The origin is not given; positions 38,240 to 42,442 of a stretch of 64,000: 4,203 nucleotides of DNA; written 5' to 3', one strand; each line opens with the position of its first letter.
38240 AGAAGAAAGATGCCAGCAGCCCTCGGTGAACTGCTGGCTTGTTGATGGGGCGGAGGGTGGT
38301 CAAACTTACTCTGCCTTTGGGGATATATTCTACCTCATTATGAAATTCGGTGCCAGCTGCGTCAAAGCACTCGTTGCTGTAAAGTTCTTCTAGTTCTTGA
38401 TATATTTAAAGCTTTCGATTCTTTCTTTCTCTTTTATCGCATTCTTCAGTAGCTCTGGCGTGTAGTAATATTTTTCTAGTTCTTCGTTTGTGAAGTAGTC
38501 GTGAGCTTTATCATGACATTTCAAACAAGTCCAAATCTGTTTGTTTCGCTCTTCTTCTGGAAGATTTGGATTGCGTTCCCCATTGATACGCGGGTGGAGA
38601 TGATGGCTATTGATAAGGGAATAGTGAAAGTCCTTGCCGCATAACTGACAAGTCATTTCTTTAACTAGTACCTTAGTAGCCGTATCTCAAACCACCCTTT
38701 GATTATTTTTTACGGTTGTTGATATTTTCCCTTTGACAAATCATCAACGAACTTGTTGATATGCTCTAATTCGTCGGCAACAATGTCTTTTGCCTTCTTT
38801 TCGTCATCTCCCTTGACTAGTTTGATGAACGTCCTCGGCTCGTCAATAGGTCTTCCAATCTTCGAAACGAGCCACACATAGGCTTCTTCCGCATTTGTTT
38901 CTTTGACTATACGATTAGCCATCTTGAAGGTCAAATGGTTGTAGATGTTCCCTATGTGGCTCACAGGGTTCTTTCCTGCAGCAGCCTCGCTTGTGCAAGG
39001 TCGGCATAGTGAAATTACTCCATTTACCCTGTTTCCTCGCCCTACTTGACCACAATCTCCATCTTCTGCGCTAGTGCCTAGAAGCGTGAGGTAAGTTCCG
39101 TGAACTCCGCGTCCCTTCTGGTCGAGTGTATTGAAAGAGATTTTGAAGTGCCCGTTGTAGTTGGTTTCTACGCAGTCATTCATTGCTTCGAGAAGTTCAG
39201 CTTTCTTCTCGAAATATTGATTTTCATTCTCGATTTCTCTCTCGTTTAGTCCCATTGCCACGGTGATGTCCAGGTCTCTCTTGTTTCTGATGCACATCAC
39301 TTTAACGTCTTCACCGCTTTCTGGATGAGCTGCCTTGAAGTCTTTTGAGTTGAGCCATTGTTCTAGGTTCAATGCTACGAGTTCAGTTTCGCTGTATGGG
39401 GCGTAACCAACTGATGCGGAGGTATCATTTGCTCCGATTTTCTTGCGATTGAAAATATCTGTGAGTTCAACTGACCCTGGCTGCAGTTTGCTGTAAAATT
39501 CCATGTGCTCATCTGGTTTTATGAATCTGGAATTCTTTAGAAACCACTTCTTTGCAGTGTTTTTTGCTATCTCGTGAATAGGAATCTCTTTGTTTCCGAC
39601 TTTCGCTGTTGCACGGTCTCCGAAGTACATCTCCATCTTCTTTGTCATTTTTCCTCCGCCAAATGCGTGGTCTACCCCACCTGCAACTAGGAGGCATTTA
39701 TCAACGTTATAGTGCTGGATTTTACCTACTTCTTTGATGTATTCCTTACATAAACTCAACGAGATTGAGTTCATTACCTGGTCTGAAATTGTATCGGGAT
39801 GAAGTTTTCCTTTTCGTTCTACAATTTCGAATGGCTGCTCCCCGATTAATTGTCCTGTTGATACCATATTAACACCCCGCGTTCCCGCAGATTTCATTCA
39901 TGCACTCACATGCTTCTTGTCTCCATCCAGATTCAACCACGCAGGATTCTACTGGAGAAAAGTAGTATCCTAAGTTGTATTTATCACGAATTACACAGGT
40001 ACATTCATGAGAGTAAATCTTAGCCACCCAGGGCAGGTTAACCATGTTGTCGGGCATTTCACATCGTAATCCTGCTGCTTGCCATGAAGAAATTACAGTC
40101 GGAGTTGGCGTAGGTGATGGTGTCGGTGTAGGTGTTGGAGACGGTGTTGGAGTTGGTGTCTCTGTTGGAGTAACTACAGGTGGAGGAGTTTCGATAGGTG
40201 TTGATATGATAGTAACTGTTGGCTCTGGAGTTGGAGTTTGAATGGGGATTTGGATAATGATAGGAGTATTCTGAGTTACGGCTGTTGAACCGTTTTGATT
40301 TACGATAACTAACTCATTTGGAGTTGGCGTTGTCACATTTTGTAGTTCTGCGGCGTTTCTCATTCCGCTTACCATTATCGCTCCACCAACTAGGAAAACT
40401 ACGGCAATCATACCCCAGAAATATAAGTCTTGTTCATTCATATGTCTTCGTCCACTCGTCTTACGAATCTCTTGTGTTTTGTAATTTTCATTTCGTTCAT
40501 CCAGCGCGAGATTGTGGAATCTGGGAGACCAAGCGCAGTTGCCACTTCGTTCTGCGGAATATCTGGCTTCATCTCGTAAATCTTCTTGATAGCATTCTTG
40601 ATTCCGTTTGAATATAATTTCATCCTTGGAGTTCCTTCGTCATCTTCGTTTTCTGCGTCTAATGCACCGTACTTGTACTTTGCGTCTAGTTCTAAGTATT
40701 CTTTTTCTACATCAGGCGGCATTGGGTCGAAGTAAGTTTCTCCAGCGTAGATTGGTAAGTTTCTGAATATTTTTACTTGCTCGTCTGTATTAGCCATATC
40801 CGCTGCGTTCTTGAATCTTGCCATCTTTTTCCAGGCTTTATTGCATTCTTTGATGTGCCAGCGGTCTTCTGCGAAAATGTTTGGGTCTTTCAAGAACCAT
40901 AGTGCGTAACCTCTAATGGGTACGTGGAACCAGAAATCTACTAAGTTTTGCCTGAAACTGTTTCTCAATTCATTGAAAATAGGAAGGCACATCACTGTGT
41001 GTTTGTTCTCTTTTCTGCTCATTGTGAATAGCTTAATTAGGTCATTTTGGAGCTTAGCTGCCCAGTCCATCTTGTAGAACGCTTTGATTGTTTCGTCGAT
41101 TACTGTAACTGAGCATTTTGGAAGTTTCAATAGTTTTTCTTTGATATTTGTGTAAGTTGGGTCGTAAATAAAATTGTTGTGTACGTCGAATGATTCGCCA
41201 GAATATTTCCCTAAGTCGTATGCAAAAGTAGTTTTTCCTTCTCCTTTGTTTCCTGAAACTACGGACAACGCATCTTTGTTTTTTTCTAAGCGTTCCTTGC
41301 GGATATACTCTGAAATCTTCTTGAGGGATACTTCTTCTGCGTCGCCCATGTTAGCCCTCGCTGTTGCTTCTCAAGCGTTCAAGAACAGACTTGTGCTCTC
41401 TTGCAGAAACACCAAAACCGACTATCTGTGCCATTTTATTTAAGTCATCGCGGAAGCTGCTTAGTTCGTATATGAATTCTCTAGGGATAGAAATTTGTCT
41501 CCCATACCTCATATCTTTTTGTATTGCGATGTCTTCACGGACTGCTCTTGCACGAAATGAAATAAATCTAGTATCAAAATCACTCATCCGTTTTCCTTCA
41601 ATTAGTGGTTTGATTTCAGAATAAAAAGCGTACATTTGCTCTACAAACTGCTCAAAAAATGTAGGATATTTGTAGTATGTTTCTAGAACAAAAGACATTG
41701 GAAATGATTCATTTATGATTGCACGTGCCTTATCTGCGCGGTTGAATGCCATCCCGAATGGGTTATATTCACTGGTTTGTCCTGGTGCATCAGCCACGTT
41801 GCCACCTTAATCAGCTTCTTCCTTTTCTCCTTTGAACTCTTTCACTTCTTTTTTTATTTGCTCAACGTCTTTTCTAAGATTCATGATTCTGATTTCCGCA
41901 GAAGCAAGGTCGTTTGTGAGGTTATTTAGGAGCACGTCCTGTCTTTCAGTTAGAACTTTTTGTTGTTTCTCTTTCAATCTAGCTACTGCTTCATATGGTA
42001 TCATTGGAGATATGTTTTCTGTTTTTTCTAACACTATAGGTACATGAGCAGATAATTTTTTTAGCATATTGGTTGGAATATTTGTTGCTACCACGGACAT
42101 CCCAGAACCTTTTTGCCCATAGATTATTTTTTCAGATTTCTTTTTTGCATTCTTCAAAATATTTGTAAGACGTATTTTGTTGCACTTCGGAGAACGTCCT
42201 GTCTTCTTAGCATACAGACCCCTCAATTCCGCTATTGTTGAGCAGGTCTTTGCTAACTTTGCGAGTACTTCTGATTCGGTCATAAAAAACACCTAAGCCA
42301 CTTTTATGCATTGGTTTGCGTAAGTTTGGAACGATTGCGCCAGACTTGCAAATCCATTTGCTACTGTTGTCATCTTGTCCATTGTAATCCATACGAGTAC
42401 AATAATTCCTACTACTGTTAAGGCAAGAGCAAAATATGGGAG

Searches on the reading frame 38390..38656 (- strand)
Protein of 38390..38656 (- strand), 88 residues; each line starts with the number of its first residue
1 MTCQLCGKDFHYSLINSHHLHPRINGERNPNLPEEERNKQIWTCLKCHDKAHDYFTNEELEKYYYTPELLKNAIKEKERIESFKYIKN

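Call 65: search_protein_families(library=pfam, proteins=[window:38390-38656:-], max_evalue=0.05)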
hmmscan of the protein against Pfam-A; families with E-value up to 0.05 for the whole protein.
window:38390-38656:- (88 aa): 3 families
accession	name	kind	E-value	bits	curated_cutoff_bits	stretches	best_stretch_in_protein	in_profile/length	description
PF01844.29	HNH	-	0.00049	20.6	21.4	1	3-53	1-46/47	HNH endonuclease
PF14279.12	HNH_5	-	0.00053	20.3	27.5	1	3-56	1-48/56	HNH endonuclease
PF05495.17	zf-CHY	-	0.05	14.5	31.3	0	39-62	16-37/68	CHY zinc finger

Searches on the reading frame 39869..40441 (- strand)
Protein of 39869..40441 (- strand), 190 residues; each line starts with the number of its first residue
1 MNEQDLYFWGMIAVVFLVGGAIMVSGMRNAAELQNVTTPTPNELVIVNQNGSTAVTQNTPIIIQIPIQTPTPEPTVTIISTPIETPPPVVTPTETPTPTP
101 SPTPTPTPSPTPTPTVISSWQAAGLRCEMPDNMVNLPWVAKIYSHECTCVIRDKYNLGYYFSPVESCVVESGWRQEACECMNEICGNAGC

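Call 31: search_protein_families(library=pfam, proteins=[window:39869-40441:-], max_evalue=0.01)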
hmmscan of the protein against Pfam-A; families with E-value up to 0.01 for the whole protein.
window:39869-40441:- (190 aa): 1 family
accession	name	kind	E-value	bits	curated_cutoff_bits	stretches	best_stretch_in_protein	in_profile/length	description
PF05887.16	Trypan_PARP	-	0.0063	16.9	100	1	66-114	61-109/134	Procyclic acidic repetitive protein (PARP)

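Call 64: search_protein_families(library=phrogs, proteins=[window:39869-40441:-], max_evalue=0.01)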
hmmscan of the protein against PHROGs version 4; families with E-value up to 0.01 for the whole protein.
window:39869-40441:- (190 aa): 1 family
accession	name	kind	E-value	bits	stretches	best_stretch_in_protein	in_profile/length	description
phrog_15511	-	unknown function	2.7e-06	27.8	1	46-117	191-261/511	-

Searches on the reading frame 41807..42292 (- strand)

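Call 31: search_protein_families(library=pfam, proteins=[window:41807-42292:-], max_evalue=0.01)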
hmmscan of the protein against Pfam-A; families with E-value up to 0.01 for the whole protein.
window:41807-42292:- (161 aa): 1 family
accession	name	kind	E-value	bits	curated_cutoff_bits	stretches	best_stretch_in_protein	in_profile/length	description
PF05377.16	FlaC_arch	-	0.0069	17.2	27.8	0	123-153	3-33/55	Flagella accessory protein C (FlaC)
